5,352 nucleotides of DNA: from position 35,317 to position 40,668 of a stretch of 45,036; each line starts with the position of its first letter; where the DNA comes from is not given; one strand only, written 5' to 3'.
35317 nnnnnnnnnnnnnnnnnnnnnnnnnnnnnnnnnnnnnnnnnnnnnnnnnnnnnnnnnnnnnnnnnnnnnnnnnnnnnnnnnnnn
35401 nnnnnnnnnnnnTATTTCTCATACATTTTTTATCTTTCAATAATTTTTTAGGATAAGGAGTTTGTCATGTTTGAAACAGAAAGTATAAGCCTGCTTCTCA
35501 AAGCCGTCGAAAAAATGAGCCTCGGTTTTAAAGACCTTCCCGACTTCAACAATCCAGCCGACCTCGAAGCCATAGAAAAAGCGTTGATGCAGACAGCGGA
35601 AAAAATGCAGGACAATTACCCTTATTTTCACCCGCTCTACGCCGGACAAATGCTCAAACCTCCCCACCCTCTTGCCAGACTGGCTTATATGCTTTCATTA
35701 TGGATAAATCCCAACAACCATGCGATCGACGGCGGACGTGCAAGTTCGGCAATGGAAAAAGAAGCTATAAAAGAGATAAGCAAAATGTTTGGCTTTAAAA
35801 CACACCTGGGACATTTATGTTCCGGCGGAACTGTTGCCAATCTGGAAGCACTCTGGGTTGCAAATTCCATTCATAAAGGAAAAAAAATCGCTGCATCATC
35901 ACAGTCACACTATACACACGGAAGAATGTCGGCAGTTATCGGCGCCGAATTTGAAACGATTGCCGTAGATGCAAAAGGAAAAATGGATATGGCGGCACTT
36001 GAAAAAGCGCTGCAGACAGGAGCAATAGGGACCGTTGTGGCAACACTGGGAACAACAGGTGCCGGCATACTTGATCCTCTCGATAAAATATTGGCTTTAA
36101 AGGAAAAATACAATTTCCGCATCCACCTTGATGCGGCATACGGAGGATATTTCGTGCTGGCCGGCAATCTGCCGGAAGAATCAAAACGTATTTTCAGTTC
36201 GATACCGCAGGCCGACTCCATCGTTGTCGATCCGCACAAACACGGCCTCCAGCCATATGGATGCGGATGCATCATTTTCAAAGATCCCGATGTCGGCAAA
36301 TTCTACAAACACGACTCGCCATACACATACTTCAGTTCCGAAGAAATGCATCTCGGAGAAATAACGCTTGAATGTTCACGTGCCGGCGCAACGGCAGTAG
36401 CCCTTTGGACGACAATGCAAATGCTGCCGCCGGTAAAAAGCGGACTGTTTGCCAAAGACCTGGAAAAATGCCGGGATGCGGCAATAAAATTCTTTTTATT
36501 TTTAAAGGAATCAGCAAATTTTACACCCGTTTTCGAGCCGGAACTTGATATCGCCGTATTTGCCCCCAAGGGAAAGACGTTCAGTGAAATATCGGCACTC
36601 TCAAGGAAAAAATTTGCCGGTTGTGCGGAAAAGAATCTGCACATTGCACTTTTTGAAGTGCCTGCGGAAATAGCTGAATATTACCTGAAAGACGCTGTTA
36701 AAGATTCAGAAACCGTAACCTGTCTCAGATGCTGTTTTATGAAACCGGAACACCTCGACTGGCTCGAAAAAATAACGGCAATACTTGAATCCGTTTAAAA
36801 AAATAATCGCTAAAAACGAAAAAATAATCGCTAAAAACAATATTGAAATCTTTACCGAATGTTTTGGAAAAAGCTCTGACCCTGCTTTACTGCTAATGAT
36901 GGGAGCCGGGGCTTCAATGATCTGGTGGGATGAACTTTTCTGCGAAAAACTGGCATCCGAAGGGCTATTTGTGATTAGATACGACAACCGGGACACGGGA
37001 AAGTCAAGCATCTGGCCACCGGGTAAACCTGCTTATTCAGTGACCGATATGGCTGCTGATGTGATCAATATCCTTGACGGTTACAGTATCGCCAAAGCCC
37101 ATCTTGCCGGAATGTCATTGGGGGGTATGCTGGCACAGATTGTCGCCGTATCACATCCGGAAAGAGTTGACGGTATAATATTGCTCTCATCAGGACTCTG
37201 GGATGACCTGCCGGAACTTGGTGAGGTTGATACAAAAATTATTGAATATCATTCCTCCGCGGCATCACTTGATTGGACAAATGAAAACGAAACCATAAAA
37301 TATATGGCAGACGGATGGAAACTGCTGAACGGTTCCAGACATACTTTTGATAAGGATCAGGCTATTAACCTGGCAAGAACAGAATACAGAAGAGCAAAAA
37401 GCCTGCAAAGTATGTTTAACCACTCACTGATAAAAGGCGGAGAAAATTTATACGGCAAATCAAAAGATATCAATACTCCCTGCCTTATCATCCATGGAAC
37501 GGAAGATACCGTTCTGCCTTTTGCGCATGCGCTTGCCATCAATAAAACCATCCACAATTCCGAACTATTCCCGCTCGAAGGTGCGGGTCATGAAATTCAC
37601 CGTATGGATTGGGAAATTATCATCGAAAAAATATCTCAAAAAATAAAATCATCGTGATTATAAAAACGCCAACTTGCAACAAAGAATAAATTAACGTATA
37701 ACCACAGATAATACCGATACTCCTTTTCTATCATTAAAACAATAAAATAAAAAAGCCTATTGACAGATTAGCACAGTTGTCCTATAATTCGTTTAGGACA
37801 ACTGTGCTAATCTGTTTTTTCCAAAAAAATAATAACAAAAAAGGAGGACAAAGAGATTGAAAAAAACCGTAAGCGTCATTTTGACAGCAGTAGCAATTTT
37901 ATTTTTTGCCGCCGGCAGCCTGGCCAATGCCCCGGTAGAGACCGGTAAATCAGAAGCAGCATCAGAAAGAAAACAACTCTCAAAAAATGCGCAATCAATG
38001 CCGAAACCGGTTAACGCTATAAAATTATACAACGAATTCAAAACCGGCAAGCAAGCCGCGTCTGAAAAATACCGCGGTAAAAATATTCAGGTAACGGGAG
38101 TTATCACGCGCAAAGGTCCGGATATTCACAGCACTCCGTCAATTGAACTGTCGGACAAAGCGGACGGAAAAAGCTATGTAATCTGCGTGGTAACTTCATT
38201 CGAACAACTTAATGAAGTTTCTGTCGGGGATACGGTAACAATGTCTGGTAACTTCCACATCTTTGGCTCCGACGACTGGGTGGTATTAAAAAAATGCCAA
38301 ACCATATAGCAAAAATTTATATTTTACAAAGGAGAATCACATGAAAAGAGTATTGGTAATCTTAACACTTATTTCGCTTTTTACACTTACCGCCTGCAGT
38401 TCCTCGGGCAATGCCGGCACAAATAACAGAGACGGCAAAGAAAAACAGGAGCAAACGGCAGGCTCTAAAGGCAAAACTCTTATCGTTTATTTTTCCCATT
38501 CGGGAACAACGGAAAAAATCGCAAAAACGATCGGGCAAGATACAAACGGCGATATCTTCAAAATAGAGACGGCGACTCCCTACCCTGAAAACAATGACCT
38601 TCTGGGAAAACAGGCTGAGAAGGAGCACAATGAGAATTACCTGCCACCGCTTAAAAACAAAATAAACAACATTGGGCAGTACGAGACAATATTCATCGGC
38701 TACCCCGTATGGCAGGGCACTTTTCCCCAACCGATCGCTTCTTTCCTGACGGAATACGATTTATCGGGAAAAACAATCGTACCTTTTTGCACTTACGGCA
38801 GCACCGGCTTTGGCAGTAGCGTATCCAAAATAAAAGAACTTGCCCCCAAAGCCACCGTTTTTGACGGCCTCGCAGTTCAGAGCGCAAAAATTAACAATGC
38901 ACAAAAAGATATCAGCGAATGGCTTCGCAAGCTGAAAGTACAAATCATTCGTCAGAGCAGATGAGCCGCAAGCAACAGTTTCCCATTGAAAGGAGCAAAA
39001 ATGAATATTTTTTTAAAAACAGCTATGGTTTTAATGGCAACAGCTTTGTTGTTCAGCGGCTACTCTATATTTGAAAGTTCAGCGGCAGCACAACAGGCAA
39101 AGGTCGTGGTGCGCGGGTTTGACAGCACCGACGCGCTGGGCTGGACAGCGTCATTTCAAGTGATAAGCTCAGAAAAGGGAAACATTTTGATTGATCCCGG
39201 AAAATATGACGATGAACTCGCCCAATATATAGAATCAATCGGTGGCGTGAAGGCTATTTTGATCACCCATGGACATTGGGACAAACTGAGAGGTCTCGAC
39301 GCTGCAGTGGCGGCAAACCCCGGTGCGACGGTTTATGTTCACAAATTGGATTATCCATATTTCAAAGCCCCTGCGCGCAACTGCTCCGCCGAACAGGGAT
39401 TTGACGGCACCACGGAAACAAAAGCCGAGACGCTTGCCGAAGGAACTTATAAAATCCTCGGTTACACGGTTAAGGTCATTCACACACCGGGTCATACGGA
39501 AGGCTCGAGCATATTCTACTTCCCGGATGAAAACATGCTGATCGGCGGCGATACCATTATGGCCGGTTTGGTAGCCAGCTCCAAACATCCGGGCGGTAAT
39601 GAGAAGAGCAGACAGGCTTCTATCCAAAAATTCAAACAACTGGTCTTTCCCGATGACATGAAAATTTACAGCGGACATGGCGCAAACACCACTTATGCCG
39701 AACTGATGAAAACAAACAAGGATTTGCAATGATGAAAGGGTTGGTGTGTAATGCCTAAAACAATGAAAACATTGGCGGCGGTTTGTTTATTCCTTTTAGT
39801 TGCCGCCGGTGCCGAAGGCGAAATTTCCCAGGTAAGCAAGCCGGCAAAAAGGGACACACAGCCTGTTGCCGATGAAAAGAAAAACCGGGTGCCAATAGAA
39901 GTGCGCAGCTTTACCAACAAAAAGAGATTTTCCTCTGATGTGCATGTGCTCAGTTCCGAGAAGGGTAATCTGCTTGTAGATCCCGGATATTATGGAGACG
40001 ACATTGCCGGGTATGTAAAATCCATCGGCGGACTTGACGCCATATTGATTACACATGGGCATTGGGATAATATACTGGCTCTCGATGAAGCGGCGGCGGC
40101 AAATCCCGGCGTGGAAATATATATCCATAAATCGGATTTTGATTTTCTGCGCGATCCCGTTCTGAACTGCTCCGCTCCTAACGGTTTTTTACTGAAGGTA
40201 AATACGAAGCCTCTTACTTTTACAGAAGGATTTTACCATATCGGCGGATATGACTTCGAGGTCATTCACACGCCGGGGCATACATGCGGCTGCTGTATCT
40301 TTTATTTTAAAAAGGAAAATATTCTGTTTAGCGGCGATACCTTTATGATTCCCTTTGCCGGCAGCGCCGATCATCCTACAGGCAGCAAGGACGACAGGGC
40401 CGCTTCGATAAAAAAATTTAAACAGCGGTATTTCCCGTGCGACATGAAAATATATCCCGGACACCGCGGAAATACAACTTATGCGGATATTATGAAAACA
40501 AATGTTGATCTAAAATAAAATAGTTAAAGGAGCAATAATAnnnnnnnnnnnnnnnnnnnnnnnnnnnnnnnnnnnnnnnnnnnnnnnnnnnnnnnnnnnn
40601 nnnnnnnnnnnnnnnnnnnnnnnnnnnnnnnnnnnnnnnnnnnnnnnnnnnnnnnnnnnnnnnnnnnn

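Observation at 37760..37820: Perfect consensus promoter nested inside a perfect 20-bp hairpin terminator: a dual-use palindrome and candidate TetR operator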

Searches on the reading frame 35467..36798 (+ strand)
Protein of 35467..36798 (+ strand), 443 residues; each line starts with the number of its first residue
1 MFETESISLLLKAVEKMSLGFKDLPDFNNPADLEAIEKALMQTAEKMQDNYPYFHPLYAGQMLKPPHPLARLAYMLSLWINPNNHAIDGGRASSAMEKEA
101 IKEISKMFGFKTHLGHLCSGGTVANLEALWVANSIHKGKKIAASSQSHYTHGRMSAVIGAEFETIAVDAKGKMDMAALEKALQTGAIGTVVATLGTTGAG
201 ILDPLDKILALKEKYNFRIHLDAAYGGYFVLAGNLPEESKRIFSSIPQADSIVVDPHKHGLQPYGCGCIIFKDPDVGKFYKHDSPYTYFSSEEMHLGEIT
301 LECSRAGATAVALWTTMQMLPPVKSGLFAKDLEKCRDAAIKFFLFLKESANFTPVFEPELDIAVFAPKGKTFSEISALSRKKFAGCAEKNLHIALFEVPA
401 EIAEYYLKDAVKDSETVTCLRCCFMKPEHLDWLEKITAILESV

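Call 4: search_protein_families(library=pfam, proteins=[window:35467-36798:+], max_evalue=0.01)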
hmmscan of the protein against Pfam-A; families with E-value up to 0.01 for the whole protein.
window:35467-36798:+ (443 aa): 4 families
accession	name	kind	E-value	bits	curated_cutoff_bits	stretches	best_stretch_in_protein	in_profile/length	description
PF00282.25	Pyridoxal_deC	-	1.4e-28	100.1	27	1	135-365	142-372/375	Pyridoxal-dependent decarboxylase conserved domain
PF01212.27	Beta_elim_lyase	-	3.9e-09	36.7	27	1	102-274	39-214/288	Beta-eliminating lyase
PF00155.27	Aminotran_1_2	-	2.9e-07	30.5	19.7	1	98-229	45-192/361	Aminotransferase class I and II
PF00266.25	Aminotran_5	-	8.4e-05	22.1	21.5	1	98-224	46-177/371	Aminotransferase class-V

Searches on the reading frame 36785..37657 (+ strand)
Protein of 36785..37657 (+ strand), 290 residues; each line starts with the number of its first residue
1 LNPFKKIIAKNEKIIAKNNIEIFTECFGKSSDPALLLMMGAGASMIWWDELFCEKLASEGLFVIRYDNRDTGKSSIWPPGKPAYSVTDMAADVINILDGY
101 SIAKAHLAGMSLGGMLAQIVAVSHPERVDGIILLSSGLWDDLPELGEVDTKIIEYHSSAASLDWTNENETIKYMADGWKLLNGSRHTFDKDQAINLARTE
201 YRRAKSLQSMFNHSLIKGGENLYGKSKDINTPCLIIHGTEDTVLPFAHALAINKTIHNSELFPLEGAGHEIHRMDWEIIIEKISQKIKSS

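Call 4: search_protein_families(library=pfam, proteins=[window:36785-37657:+], max_evalue=0.01)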
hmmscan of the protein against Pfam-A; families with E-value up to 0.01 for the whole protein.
window:36785-37657:+ (290 aa): 12 families
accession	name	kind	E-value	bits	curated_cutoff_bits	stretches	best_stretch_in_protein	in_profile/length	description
PF00561.26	Abhydrolase_1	-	2.6e-20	73.6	25.8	1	33-272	1-241/245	alpha/beta hydrolase fold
PF12146.15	Hydrolase_4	-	3.2e-18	66.4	27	1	33-272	5-235/239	Serine aminopeptidase, S33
PF12697.13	Abhydrolase_6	-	9.5e-13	49.7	26.3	1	40-272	6-207/217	Alpha/beta hydrolase family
PF12695.13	Abhydrolase_5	-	5.5e-06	26.7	27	1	96-176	49-128/164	Alpha/beta hydrolase family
PF20408.4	Abhydrolase_11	-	4e-05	23.9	27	1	33-134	3-105/193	Alpha/beta hydrolase domain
PF02230.22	Abhydrolase_2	-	0.00011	22.6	23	0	230-284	156-214/217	Phospholipase/Carboxylesterase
PF00326.27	Peptidase_S9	-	0.00023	21.2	22.6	0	201-255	129-169/213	Prolyl oligopeptidase family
PF00756.26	Esterase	-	0.0024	18.1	22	1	81-154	91-160/251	Putative esterase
PF11144.14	DUF2920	-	0.0025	17.5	24.7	1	107-194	190-272/400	Protein of unknown function (DUF2920)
PF03096.20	Ndr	-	0.0034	16.6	23.3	1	78-135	74-131/283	Ndr family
PF20434.5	BD-FAE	-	0.0079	16.2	26.8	0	230-254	189-213/215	BD-FAE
PF08386.16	Abhydrolase_4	-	0.0098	16.4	21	0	226-271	30-75/103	TAP-like protein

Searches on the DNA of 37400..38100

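Call 55: search_rna_families(source=window, start=37400, end=38100, threshold=evalue, max_evalue=1)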
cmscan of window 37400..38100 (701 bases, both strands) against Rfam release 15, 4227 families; matches with E-value up to 1: 7.
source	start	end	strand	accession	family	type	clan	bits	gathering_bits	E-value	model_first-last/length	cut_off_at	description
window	37760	37825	+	RF03705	mir-1278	Gene; miRNA;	-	28.6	61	0.0011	1-77/77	no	mir-1278 microRNA precursor family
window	37763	37815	+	RF04205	MIR2606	Gene; miRNA;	-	26.7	139.7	0.12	1-165/165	no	MIR2606 microRNA precursor family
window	37759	37819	+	RF04134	MIR7504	Gene; miRNA;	-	24.2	83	0.089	1-124/124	no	MIR7504 microRNA precursor family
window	37751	37821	+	RF00616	LhrC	Gene; sRNA;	CL00114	23.9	110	0.34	1-111/111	no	Listeria LhrC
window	37762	37816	-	RF03734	mir-4773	Gene; miRNA;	-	22.6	100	0.18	1-78/78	no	mir-4773 microRNA precursor family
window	37763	37815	-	RF04111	MIR6274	Gene; miRNA;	-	21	80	0.28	25-82/107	no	MIR6274 microRNA precursor family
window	37762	37816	-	RF04133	MIR2646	Gene; miRNA;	-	16.9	245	0.37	1-256/256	no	MIR2646 microRNA precursor family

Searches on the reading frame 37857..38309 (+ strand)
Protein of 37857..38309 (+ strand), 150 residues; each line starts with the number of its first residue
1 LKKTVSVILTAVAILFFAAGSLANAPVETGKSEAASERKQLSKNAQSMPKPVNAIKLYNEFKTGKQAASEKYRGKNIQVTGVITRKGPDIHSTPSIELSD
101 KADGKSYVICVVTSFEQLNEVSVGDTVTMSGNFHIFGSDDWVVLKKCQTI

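Call 4: search_protein_families(library=pfam, proteins=[window:37857-38309:+], max_evalue=0.01)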
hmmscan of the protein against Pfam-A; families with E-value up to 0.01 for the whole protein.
window:37857-38309:+ (150 aa): 1 family
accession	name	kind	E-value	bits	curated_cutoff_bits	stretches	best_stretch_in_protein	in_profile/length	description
PF12869.13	tRNA_anti-like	-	4e-23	82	23.5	1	3-148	6-146/146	tRNA_anti-like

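Call 10: find_encoding_contigs(protein=window:37857-38309:+, flank=6000, max_places=10)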
Protein window:37857-38309:+ (150 aa): no gene with exactly this product is on record in the collection.

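Call 14: find_related_loci(query=window:37857-38306:+, collection=genome_contigs, flank=6000)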
Query seq(150 aa) (150 aa) in genome_contigs; peptide patterns used: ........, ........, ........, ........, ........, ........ (x = any residue, [..] = any of these).
218 stretches matched a pattern; 1 encode a relative of the query (tblastn E <= 1e-3); 1 distinct loci.
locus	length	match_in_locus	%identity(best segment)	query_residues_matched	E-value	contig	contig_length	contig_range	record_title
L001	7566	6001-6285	69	50-146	2e-42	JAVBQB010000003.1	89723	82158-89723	MAG: Oscillospiraceae bacterium isolate EPI_MAG_00155 c_000005753687, whole genome shotgun sequence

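Call 67: search_protein_families(library=ncbifam, proteins=[window:37857-38309:+], max_evalue=0.001)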
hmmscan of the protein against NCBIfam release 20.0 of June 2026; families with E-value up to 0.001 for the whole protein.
window:37857-38309:+ (150 aa): 0 families

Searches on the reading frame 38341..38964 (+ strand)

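Call 4: search_protein_families(library=pfam, proteins=[window:38341-38964:+], max_evalue=0.01)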
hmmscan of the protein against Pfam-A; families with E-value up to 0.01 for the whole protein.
window:38341-38964:+ (207 aa): 4 families
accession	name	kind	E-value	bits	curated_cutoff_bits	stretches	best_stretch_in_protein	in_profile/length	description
PF12682.12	Flavodoxin_4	-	4.1e-27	95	24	1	45-197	1-154/155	Flavodoxin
PF12724.12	Flavodoxin_5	-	1.6e-07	32.2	27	1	47-78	1-34/145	Flavodoxin domain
PF12641.12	Flavodoxin_3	-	7.8e-06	26.2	27.5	0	99-165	26-90/160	Flavodoxin domain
PF00258.30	Flavodoxin_1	-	0.0081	16.8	25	0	48-82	1-35/143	Flavodoxin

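Call 67: search_protein_families(library=ncbifam, proteins=[window:38341-38964:+], max_evalue=0.001)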
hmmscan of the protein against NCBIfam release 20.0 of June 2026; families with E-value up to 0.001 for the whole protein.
window:38341-38964:+ (207 aa): 6 families
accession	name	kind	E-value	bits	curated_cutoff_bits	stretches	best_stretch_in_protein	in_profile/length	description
NF005389.0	PRK06934.1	equivalog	1.8e-40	138.6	172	1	37-198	52-217/221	flavodoxin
NF005501.0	PRK07116.1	subfamily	1.8e-38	131.5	198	1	44-199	4-160/161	flavodoxin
TIGR01753.1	flav_short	equivalog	1.3e-07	32.2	123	0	47-68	2-23/140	flavodoxin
NF038196.1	ferrodoxin_EFR1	subfamily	4.2e-07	30.3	75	1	48-170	1-97/242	EFR1 family ferrodoxin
NF045594.1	flavodox_BilS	equivalog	1.5e-05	25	155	1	47-162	2-84/160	flavodoxin family protein BilS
NF006736.0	PRK09267.1-2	equivalog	0.0004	20.2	202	0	47-80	5-38/161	flavodoxin FldA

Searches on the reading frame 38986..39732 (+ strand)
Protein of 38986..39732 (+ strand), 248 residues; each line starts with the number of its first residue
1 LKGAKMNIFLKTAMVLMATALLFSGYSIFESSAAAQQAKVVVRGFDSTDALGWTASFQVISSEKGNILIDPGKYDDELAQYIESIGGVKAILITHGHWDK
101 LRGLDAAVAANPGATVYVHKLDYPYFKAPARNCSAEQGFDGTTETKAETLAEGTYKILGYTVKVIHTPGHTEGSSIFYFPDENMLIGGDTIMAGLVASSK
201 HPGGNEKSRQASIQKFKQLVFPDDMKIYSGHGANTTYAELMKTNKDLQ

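Call 4: search_protein_families(library=pfam, proteins=[window:38986-39732:+], max_evalue=0.01)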
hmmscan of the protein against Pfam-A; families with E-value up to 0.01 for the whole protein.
window:38986-39732:+ (248 aa): 3 families
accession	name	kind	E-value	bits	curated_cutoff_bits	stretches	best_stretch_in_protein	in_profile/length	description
PF00753.33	Lactamase_B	-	3.6e-19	69.9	22.7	1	59-231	10-196/196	Metallo-beta-lactamase superfamily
PF12706.13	Lactamase_B_2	-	2.4e-05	24.5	27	1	66-137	2-81/200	Beta-lactamase superfamily domain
PF14597.12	Lactamase_B_5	-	0.0025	17.8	28.4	1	63-104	31-70/199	Metallo-beta-lactamase superfamily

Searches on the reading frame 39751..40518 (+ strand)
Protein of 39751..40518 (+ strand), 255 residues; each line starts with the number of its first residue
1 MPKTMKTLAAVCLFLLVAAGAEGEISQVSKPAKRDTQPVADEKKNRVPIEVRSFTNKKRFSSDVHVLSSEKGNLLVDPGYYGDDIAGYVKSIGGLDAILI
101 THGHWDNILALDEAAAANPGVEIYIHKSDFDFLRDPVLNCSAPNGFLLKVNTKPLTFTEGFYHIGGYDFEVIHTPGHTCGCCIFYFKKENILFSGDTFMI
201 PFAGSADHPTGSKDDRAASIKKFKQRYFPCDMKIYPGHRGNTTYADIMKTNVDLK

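Call 4: search_protein_families(library=pfam, proteins=[window:39751-40518:+], max_evalue=0.01)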
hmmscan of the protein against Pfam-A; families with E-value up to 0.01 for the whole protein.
window:39751-40518:+ (255 aa): 3 families
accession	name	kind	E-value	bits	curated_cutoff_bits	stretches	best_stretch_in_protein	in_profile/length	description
PF00753.33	Lactamase_B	-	1.4e-20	74.5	22.7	1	60-224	4-182/196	Metallo-beta-lactamase superfamily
PF19583.5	ODP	-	2.8e-06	27.8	27.2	1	66-231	7-171/194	ODP family beta lactamase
PF12706.13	Lactamase_B_2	-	2e-05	24.7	27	1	89-200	25-146/200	Beta-lactamase superfamily domain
